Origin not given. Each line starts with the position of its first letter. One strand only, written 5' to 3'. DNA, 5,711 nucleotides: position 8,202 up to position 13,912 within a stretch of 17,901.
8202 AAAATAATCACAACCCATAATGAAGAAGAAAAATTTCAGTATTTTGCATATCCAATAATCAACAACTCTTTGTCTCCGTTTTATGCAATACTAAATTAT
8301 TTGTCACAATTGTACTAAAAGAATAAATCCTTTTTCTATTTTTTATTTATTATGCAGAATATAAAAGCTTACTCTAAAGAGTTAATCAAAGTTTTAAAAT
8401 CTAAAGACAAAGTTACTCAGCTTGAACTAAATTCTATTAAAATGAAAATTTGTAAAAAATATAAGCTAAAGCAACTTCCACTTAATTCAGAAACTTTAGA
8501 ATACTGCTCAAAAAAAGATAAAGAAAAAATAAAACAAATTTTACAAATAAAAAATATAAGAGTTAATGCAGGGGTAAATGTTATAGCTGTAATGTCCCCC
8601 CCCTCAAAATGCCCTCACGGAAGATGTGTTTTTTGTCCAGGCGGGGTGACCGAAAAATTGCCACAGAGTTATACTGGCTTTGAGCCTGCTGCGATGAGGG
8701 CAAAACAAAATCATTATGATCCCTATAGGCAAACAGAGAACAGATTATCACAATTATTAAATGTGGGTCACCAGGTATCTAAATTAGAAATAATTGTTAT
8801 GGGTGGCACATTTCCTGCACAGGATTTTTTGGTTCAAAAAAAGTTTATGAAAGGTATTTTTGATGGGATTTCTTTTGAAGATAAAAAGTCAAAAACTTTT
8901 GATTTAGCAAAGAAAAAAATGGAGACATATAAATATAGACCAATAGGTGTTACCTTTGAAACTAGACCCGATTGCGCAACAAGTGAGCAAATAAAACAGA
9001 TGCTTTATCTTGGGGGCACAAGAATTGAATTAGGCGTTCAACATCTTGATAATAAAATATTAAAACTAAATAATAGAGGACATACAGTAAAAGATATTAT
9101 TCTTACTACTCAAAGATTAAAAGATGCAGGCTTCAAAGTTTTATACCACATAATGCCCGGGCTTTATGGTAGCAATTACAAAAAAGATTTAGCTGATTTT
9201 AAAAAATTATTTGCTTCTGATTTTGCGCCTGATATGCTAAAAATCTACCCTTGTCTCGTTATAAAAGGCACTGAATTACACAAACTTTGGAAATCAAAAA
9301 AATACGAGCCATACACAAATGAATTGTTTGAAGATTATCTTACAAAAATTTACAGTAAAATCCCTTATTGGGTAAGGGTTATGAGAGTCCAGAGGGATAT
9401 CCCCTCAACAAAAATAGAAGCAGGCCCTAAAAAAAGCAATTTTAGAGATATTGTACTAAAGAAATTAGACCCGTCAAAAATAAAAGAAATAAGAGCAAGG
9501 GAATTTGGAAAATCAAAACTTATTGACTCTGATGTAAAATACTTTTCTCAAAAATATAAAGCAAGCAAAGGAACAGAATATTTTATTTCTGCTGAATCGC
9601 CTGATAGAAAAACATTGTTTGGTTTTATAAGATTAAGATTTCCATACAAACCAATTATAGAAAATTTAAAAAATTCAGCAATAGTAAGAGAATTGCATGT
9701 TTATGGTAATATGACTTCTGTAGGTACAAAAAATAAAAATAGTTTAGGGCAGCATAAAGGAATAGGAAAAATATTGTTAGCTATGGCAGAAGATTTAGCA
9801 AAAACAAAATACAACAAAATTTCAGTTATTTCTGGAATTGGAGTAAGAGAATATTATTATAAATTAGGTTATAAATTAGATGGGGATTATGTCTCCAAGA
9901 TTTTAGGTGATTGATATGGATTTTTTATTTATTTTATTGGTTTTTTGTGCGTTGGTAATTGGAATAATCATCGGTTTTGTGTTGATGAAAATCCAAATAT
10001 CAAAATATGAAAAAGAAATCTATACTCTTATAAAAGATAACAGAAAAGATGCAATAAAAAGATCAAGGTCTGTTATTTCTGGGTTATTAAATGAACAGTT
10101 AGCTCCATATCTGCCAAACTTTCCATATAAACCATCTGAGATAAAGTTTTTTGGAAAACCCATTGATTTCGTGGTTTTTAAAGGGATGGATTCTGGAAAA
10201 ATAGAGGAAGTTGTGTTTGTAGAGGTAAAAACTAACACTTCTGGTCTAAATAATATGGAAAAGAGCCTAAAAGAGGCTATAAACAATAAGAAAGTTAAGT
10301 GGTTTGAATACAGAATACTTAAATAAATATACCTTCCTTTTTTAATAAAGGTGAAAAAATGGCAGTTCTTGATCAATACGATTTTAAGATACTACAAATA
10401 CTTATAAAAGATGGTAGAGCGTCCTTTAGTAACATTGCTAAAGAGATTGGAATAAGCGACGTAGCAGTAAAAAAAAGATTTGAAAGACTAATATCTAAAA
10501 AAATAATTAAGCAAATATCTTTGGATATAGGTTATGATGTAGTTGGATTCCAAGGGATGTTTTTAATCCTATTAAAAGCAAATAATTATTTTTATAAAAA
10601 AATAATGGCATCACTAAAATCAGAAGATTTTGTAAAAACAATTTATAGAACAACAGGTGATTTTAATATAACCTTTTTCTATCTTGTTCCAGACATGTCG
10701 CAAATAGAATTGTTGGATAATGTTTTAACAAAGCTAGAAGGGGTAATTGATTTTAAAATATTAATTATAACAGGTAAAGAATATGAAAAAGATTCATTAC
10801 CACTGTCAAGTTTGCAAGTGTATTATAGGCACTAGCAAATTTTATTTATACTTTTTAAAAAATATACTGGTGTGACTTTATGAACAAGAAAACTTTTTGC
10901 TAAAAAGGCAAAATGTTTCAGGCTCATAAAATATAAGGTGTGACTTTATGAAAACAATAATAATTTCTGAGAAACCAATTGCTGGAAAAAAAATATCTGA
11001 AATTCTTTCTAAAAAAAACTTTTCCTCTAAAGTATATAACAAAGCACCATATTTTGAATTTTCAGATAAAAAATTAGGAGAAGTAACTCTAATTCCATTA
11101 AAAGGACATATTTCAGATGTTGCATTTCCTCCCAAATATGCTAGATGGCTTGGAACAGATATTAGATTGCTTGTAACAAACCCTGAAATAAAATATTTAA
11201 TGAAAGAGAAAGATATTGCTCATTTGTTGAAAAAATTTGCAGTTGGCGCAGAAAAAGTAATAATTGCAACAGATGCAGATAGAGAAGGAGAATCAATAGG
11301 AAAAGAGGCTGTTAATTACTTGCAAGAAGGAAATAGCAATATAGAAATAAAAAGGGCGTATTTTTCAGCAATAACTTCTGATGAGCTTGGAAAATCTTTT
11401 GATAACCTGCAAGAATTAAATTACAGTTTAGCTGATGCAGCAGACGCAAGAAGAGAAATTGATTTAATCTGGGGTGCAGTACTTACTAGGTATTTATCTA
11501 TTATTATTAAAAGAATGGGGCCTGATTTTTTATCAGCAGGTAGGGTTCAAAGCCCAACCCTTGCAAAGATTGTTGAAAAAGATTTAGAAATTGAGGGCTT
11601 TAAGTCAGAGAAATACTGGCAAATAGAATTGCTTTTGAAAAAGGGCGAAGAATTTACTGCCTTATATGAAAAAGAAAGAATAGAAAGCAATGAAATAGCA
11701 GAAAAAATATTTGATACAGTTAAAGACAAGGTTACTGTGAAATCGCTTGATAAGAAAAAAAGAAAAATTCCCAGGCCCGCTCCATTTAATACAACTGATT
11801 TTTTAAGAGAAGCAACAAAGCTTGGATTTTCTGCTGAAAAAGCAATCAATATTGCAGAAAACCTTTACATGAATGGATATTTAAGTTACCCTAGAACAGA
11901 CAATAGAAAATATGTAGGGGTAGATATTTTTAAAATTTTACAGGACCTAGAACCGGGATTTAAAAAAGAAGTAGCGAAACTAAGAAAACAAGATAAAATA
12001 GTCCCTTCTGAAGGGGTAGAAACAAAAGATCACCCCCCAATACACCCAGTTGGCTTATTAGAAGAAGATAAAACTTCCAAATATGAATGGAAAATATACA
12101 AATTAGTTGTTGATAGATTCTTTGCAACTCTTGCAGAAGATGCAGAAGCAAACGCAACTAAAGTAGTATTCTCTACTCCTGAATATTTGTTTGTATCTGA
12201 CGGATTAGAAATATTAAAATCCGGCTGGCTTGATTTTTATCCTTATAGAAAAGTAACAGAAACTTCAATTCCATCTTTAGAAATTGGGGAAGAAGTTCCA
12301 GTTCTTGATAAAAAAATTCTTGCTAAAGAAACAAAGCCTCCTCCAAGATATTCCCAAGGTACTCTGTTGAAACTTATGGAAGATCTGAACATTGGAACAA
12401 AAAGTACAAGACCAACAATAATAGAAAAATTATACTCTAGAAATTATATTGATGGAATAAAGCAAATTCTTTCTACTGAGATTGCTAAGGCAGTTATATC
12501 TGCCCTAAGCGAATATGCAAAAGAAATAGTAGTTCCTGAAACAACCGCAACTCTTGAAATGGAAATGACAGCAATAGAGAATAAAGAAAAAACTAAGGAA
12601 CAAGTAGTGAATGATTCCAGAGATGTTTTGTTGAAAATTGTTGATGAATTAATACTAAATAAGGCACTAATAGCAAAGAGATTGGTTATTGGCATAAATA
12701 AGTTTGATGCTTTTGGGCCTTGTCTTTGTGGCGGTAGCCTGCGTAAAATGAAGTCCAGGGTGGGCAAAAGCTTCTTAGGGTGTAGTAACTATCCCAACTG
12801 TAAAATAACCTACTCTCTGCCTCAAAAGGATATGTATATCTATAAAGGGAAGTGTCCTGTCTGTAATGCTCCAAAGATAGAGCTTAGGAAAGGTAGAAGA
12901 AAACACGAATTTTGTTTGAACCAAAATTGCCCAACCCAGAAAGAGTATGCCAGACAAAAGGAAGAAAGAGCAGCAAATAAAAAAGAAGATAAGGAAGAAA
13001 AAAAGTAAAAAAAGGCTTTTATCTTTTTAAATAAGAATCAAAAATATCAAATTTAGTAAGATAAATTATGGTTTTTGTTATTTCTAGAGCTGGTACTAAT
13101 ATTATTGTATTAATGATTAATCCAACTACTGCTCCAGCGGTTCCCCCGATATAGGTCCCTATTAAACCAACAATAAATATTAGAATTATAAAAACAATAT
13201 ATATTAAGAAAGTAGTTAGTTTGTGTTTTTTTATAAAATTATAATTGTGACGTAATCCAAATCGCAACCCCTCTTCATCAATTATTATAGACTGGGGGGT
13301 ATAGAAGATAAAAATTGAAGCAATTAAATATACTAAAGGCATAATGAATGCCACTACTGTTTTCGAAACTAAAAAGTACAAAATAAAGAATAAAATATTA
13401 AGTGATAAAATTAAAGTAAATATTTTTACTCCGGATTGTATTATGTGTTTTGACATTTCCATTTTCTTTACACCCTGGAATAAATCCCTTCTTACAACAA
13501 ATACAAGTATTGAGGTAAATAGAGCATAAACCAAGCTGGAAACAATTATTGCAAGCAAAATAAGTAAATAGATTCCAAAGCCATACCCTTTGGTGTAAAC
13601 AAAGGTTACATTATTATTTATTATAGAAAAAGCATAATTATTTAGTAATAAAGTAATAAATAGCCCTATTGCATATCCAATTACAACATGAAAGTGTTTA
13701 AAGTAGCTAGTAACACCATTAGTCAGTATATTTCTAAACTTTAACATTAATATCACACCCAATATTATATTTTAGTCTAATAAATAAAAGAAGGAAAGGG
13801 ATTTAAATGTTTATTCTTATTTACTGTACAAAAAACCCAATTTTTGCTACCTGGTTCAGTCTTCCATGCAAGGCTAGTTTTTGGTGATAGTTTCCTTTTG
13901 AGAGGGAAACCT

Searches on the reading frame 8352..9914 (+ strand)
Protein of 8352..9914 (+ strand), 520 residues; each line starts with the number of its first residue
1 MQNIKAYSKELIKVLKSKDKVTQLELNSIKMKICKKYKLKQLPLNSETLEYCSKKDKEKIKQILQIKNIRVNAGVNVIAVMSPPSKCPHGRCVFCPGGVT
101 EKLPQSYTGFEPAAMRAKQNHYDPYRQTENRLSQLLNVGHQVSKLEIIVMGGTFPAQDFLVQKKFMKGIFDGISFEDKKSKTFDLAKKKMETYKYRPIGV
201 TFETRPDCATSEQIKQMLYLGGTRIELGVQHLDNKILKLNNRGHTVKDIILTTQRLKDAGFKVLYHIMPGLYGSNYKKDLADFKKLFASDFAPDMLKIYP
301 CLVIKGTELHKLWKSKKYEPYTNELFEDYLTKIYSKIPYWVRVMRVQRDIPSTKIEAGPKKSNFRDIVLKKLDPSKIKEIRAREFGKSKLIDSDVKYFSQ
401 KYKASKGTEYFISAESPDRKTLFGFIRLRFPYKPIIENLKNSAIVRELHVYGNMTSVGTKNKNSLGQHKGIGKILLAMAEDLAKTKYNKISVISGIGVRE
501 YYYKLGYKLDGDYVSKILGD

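Call 14: search_protein_families(library=pfam, proteins=[window:8352-9914:+])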
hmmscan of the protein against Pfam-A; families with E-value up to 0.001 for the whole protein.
window:8352-9914:+ (520 aa): 3 families
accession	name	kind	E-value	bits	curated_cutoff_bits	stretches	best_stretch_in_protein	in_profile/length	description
PF16199.10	Radical_SAM_C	-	3.4e-21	75.6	31.9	1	293-372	1-83/85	Radical_SAM C-terminal domain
PF04055.27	Radical_SAM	-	6e-17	62.7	29.5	1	84-277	4-157/166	Radical SAM superfamily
PF23613.1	ELP3_N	-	1.2e-09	38.3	27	1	9-70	6-68/70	ELP3 N-terminal domain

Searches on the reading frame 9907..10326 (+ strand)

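Call 14: search_protein_families(library=pfam, proteins=[window:9907-10326:+])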
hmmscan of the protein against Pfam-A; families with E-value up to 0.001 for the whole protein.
window:9907-10326:+ (139 aa): 1 family
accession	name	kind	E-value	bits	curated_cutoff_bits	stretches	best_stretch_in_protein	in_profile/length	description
PF10107.15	Endonuc_Holl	-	4.1e-35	121.4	23.8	1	33-136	54-158/159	Endonuclease related to archaeal Holliday junction resolvase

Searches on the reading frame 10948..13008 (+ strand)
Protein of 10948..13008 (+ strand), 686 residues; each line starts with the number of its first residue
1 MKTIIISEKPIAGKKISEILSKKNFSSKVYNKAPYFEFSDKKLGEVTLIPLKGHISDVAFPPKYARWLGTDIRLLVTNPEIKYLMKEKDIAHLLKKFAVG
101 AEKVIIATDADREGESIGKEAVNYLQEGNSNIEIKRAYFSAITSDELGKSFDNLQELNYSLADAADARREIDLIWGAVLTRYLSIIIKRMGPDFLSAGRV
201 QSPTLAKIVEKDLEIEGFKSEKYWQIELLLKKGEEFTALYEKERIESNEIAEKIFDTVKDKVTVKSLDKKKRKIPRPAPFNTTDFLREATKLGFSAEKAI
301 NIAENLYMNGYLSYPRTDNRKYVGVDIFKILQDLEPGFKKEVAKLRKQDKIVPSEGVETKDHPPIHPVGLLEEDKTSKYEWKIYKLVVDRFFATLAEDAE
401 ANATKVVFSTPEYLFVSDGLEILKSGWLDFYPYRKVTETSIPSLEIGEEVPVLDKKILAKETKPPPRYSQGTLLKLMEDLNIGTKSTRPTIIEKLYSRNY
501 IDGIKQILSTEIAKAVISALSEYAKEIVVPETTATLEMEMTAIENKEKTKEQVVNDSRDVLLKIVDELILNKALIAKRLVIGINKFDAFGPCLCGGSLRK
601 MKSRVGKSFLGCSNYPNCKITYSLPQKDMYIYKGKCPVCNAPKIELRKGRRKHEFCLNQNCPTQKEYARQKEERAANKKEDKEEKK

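Call 13: find_related_loci(query=window:10948-13008:+, collection=genome_contigs, flank=6000)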
Query window:10948-13008:+ (686 aa) in genome_contigs; peptide patterns used: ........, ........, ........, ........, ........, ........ (x = any residue, [..] = any of these).
90 stretches matched a pattern; 64 encode a relative of the query (tblastn E <= 1e-3); 64 distinct loci.
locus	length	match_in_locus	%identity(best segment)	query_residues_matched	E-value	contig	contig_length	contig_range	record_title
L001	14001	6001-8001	43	4-663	5e-158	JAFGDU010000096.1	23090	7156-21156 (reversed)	MAG: Actinomycetota bacterium isolate Zod_Metabat.1188 k87_8002799, whole genome shotgun sequence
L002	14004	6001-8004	42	4-664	4e-156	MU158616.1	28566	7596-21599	MAG: Candidatus Solincola tengchongensis isolate DRTY-6.bin.58 genomic scaffold NODE_3914_length_28566_cov_0.974018, who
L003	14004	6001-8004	42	4-664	4e-156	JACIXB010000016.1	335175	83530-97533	MAG: Actinomycetota bacterium isolate MAG-41 Actinobacteria_O_bin18_Scaffold_16, whole genome shotgun sequence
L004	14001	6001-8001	42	4-663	3e-156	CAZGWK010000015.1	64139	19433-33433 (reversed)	MAG TPA_asm: uncultured Actinomycetota bacterium isolate SRP141376_co1_17 genome assembly, contig: NODE_1184_length_6413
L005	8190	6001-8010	42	4-666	5e-156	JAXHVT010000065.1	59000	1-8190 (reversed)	MAG: Actinomycetota bacterium isolate MAG84_tar_biofilm MAG84_65, whole genome shotgun sequence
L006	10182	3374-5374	43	4-663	3e-155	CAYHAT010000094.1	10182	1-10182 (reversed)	MAG TPA_asm: uncultured Actinomycetota bacterium isolate ERP119294_co1_319 genome assembly, contig: NODE_9149_length_101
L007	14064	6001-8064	42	4-685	1e-153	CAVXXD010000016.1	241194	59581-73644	MAG: uncultured bacterium isolate MFD04716.bin.1.266 genome assembly, contig: contig_5822, whole genome shotgun sequence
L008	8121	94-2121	42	4-673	2e-153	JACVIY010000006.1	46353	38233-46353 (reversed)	MAG: Candidatus Geothermincola secundus isolate QZM4_2.bin.157 contig006, whole genome shotgun sequence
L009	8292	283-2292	43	4-666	3e-153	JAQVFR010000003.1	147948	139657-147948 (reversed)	MAG: Actinomycetota bacterium isolate STE_163 NODE_125_length_147948_cov_6.077472_Sandtown_E, whole genome shotgun seque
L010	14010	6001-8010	42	4-666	4e-153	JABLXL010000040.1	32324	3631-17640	MAG: Actinomycetota bacterium isolate Ch49 contig40, whole genome shotgun sequence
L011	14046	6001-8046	42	4-679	2e-152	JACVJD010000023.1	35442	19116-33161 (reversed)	MAG: Candidatus Solincola daggyaiensis isolate DG_1_6.bin.137 contig023, whole genome shotgun sequence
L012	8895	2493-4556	41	4-681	7e-152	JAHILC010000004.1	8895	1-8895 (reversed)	MAG: Actinomycetota bacterium isolate KR13_N2.mb.106 KR13_N2.mb.106_k141_3939, whole genome shotgun sequence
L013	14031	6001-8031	42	4-673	4e-155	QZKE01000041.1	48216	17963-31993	MAG: Actinobacteria bacterium isolate SURF_21 Ga0104751_1001011, whole genome shotgun sequence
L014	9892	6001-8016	41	4-668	2e-150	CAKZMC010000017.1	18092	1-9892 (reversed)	MAG TPA_asm: uncultured actinobacterium isolate SRR5214706_bin.23_CONCOCT_v1.1_MAG genome assembly, contig: ERZ1744544.1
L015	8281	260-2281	42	4-670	5e-150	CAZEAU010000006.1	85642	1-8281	MAG TPA_asm: uncultured Actinomycetota bacterium isolate binchicken_co39_260 genome assembly, contig: NODE_529_length_85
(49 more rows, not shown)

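Call 16: find_encoding_contigs(protein=window:10948-13008:+, flank=6000, max_places=10)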
Protein window:10948-13008:+ (686 aa): 4 contigs read that carry it; 3 places shown.
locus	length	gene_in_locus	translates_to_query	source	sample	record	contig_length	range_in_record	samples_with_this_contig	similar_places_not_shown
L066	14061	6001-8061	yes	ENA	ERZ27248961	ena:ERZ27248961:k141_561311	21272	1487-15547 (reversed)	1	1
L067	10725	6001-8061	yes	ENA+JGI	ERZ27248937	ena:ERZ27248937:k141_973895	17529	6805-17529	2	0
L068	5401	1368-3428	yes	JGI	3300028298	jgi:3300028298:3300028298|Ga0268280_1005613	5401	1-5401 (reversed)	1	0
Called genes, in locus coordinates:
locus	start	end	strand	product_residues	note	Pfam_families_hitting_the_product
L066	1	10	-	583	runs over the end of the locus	PF02463:SMC_N, PF00005:ABC_tran, PF13304:AAA_21 (faint), PF00005:ABC_tran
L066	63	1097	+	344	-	PF26356:Pelota_N, PF03465:eRF1_3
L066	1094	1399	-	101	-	-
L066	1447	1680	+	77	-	PF01192:RNA_pol_Rpb6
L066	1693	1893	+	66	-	PF00833:Ribosomal_S17e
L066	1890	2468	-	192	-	PF02676:TYW3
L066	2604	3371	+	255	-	-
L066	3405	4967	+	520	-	PF23613:ELP3_N, PF04055:Radical_SAM, PF16199:Radical_SAM_C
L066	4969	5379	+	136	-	PF10107:Endonuc_Holl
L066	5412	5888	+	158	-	PF13404:HTH_AsnC-type, PF13412:HTH_24, PF22980:Myb_DNA-bind_8 (faint)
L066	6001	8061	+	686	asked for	PF01751:Toprim, PF01131:Topoisom_bac, PF01396:Zn_ribbon_Top1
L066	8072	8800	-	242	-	-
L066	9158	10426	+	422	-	PF13173:AAA_14, PF13635:DUF4143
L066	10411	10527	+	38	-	-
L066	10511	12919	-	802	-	-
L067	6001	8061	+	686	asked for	PF01751:Toprim, PF01131:Topoisom_bac, PF01396:Zn_ribbon_Top1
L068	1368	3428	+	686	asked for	PF01751:Toprim, PF01131:Topoisom_bac, PF01396:Zn_ribbon_Top1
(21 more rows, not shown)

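Call 17: find_related_loci(query=window:10948-13008:+, collection=metagenome_contigs, flank=5000)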
Query window:10948-13008:+ (686 aa) in metagenome_contigs; peptide patterns used: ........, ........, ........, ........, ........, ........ (x = any residue, [..] = any of these).
142 stretches matched a pattern; 97 encode a relative of the query (tblastn E <= 1e-3); the best 80 are kept; 80 distinct loci.
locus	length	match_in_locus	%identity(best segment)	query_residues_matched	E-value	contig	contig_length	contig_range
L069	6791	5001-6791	82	1-597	0e+0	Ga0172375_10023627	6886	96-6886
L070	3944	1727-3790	42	4-684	5e-165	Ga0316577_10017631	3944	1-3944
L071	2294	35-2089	43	4-678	4e-168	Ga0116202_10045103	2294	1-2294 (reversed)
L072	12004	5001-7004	42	4-664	2e-156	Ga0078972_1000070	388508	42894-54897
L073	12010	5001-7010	44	4-666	8e-156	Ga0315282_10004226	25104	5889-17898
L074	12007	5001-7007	43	4-665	2e-155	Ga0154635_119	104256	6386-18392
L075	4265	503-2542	42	4-677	2e-159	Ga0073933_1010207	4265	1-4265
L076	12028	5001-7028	41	4-672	1e-154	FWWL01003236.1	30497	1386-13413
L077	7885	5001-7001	43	4-663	1e-154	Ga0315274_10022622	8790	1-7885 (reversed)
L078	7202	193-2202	43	4-666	3e-153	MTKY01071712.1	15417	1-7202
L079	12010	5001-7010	42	4-666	8e-153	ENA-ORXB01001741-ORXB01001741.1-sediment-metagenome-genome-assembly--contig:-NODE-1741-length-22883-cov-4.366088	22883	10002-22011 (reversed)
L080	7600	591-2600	42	4-666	1e-152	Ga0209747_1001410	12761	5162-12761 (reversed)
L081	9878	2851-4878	42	4-673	1e-151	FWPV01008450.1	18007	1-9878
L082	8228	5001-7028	41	4-670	7e-151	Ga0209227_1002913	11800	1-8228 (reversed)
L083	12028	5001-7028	41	4-670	8e-151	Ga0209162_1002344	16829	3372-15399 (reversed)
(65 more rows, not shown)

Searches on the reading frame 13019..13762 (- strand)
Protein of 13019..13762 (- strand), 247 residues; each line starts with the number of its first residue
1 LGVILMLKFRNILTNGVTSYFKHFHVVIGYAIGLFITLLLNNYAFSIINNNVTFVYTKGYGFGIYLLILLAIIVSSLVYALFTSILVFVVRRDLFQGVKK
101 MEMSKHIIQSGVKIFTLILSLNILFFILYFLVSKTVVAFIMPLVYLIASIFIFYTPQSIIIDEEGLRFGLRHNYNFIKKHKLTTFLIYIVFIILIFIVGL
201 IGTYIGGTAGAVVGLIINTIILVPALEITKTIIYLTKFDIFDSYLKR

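Call 14: search_protein_families(library=pfam, proteins=[window:13019-13762:-])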
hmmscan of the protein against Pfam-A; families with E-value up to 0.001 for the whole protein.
window:13019-13762:- (247 aa): 0 families

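Call 21: find_homologous_proteins(query=window:13019-13747:-, max_evalue=0.001)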
Query window:13019-13747:- (242 aa): 6 proteins with E <= 0.001 among 4138 candidates.
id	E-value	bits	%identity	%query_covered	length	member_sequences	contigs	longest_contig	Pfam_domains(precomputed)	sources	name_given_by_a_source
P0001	2.4e-139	481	100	100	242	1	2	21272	-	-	-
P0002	1.1e-87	312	62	100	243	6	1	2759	-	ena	-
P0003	2.9e-86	307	64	95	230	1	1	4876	-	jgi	-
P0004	9.1e-80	286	64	92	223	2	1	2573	-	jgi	jgi:hypothetical protein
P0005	8.8e-54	201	54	74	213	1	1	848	-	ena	-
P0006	8.2e-16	77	41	40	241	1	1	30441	-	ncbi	ncbi:MAG: hypothetical protein ABH821_05670 [archaeon]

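Call 22: find_encoding_contigs(protein=P0002, flank=6000)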
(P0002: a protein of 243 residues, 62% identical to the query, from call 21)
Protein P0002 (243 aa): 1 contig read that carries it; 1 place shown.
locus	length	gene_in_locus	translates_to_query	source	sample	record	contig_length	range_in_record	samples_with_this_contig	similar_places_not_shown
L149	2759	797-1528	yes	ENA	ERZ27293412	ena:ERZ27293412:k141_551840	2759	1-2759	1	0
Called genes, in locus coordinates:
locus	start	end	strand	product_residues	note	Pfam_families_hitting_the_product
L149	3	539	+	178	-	?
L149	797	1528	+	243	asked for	-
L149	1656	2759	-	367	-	?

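Call 23: find_encoding_contigs(protein=P0003, flank=6000)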
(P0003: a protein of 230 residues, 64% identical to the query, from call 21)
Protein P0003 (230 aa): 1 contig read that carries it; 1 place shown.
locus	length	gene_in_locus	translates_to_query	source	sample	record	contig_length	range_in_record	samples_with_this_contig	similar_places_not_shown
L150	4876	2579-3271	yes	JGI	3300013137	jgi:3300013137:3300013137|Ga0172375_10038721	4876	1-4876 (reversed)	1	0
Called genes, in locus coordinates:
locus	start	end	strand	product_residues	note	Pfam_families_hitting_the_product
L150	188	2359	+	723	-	-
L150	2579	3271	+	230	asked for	-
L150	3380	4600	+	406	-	PF13173:AAA_14, PF13635:DUF4143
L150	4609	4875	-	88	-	?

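Call 24: find_encoding_contigs(protein=P0004, flank=6000)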
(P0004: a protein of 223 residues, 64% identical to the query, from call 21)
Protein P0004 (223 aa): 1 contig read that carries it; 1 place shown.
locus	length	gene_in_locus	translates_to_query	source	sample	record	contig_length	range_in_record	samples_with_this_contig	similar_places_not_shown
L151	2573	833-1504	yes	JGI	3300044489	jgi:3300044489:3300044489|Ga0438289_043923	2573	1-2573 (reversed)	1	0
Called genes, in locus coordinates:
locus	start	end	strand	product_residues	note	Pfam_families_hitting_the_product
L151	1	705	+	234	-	?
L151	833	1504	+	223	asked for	-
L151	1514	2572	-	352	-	?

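Call 25: find_encoding_contigs(protein=P0006, flank=8000)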
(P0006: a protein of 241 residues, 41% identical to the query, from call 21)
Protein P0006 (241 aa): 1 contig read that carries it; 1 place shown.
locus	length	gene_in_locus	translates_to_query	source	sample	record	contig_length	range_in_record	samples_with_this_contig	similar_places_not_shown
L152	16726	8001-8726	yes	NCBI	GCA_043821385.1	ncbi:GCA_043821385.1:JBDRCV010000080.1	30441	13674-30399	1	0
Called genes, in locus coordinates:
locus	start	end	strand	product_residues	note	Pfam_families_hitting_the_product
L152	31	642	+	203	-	PF02163:Peptidase_M50 (weak)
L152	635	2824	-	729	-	PF02359:CDC48_N, PF02933:CDC48_2, PF00004:AAA, PF05496:RuvB_N, PF07728:AAA_5 (weak), PF17862:AAA_lid_3, PF00004:AAA, PF17862:AAA_lid_3, +27 more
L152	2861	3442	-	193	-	-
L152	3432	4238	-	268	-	PF05670:NFACT-R_1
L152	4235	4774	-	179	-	-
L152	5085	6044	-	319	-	PF05496:RuvB_N (weak), PF13191:AAA_16 (faint), PF21960:RCF1-5-like_lid (faint), PF13177:DNA_pol3_delta2, PF13173:AAA_14 (weak), PF00004:AAA, PF25361:AAA_lid_RFC1, PF08542:Rep_fac_C, +2 more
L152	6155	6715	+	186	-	-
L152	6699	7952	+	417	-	PF00919:UPF0004, PF04055:Radical_SAM, PF01938:TRAM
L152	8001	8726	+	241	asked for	-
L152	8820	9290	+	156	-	PF13404:HTH_AsnC-type, PF13412:HTH_24, PF01037:AsnC_trans_reg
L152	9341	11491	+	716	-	PF01751:Toprim, PF01131:Topoisom_bac, PF01396:Zn_ribbon_Top1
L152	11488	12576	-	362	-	PF04894:Nre_N, PF04895:Nre_C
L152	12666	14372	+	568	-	PF00437:T2SSE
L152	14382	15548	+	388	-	PF00482:T2SSF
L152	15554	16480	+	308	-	PF00482:T2SSF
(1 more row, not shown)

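Call 69: search_protein_families(library=padloc, proteins=[window:13019-13747:-], max_evalue=0.01)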
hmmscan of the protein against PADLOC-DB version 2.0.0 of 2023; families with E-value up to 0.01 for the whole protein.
window:13019-13747:- (242 aa): 0 families

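Call 70: search_protein_families(library=ncbifam, proteins=[window:13019-13747:-], max_evalue=0.01)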
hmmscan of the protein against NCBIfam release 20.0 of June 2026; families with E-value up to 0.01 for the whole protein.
window:13019-13747:- (242 aa): 0 families
